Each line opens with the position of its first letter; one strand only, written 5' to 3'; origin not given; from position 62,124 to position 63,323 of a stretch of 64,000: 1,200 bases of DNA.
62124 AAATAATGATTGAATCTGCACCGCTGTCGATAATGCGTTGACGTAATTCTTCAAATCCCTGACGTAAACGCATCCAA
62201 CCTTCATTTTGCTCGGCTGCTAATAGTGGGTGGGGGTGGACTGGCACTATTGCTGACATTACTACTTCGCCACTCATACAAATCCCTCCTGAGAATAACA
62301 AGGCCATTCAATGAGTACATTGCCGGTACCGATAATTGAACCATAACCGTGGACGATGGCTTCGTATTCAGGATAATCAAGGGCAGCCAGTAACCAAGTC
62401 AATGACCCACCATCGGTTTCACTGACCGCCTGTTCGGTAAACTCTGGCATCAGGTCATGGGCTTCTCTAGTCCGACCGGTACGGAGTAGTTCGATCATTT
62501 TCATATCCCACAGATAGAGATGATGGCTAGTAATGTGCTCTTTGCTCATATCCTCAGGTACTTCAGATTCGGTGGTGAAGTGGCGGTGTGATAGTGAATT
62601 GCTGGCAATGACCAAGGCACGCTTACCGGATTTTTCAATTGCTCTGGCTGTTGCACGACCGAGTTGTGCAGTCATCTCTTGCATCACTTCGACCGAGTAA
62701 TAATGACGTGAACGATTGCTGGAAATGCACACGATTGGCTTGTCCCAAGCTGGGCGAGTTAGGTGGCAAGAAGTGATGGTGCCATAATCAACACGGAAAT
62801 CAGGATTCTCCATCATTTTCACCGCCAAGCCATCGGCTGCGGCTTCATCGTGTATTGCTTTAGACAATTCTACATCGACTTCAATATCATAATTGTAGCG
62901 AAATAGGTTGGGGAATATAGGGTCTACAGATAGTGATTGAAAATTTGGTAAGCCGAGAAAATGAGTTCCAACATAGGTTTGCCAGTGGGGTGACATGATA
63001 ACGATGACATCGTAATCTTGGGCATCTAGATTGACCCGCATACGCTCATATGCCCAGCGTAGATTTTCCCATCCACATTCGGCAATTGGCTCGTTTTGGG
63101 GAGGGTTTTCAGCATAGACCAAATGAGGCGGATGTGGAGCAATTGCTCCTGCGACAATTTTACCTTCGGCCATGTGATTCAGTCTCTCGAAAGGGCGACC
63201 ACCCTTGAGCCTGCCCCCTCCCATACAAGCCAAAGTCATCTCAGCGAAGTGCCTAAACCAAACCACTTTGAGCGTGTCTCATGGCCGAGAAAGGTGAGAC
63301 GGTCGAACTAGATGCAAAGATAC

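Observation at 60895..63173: Tandem LigB-type extradiol dioxygenase genes, one fused to a RidA deaminase-like domain (aminophenol-meta-cleavage-like module)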

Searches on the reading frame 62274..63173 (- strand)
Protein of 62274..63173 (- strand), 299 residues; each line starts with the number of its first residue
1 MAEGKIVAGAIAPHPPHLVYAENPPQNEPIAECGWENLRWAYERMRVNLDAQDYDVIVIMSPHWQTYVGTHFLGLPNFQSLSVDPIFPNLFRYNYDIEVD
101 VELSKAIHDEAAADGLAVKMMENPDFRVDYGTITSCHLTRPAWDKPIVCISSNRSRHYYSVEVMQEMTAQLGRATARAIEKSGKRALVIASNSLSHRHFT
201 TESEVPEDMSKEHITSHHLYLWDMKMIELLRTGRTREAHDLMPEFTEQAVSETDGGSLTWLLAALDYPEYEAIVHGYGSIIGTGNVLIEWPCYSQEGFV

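Call 3: search_protein_families(library=pfam, proteins=[window:62274-63173:-], max_evalue=0.1)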
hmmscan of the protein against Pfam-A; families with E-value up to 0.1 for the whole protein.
window:62274-63173:- (299 aa): 2 families
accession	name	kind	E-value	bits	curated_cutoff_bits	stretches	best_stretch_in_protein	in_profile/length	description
PF02900.23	LigB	-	2.4e-22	79.7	26.3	1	11-267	4-246/269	Catalytic LigB subunit of aromatic ring-opening dioxygenase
PF20699.2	DUF6820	-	0.053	14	27.5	0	165-191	7-33/58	Domain of unknown function (DUF6820)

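Call 4: search_protein_families(library=ncbifam, proteins=[window:62274-63173:-], max_evalue=0.1)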
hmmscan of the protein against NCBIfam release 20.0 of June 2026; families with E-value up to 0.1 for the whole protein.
window:62274-63173:- (299 aa): 5 families
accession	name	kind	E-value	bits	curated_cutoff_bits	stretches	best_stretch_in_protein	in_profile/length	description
TIGR02298.1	HpaD_Fe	equivalog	1.4e-24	87.1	315.95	1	3-288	3-280/284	3,4-dihydroxyphenylacetate 2,3-dioxygenase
NF009910.0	PRK13370.1-4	equivalog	9.2e-07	28.3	291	1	36-198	25-181/312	3-carboxyethylcatechol 2,3-dioxygenase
NF009908.0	PRK13370.1-2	equivalog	3.2e-05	23.5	467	1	42-198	31-181/314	3-carboxyethylcatechol 2,3-dioxygenase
NF001987.0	PRK00782.1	equivalog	0.03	13.5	295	1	165-217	150-186/267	MEMO1 family protein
NF009909.0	PRK13370.1-3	subfamily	0.098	12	286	0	36-205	24-186/286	3-carboxyethylcatechol 2,3-dioxygenase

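Call 6: search_solved_structures(query=window:62274-63173:-, max_evalue=0.01, show_alignments=2)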
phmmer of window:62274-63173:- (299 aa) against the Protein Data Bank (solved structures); distinct sequences matched with E-value up to 0.01: 7.
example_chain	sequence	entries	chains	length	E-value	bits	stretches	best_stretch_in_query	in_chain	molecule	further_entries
3vsg_B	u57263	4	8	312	8.5e-109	366.9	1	3-291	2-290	2-amino-5-chlorophenol 1,6-dioxygenase beta subunit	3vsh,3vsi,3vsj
8ihg_A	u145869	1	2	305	1.6e-108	366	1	1-291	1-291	2-aminophenol 1,6-dioxygenase beta subunit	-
7txy_B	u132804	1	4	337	2.7e-100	338.9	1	6-291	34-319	2-aminophenol 1,6-dioxygenase subunit beta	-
8ihg_B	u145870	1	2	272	4.8e-20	75.5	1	34-290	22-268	2-aminophenol 1,6-dioxygenase alpha subunit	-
3vsg_A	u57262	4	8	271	1.7e-18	70.4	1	25-290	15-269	2-amino-5-chlorophenol 1,6-dioxygenase alpha subunit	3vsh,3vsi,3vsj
7txy_A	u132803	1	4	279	1.8e-17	67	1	5-291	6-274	2-amino-5-chlorophenol 1,6-dioxygenase subunit alpha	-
8iq8_A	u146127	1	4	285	1.6e-08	37.6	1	4-272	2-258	3,4-dihydroxyphenylacetate 2,3-dioxygenase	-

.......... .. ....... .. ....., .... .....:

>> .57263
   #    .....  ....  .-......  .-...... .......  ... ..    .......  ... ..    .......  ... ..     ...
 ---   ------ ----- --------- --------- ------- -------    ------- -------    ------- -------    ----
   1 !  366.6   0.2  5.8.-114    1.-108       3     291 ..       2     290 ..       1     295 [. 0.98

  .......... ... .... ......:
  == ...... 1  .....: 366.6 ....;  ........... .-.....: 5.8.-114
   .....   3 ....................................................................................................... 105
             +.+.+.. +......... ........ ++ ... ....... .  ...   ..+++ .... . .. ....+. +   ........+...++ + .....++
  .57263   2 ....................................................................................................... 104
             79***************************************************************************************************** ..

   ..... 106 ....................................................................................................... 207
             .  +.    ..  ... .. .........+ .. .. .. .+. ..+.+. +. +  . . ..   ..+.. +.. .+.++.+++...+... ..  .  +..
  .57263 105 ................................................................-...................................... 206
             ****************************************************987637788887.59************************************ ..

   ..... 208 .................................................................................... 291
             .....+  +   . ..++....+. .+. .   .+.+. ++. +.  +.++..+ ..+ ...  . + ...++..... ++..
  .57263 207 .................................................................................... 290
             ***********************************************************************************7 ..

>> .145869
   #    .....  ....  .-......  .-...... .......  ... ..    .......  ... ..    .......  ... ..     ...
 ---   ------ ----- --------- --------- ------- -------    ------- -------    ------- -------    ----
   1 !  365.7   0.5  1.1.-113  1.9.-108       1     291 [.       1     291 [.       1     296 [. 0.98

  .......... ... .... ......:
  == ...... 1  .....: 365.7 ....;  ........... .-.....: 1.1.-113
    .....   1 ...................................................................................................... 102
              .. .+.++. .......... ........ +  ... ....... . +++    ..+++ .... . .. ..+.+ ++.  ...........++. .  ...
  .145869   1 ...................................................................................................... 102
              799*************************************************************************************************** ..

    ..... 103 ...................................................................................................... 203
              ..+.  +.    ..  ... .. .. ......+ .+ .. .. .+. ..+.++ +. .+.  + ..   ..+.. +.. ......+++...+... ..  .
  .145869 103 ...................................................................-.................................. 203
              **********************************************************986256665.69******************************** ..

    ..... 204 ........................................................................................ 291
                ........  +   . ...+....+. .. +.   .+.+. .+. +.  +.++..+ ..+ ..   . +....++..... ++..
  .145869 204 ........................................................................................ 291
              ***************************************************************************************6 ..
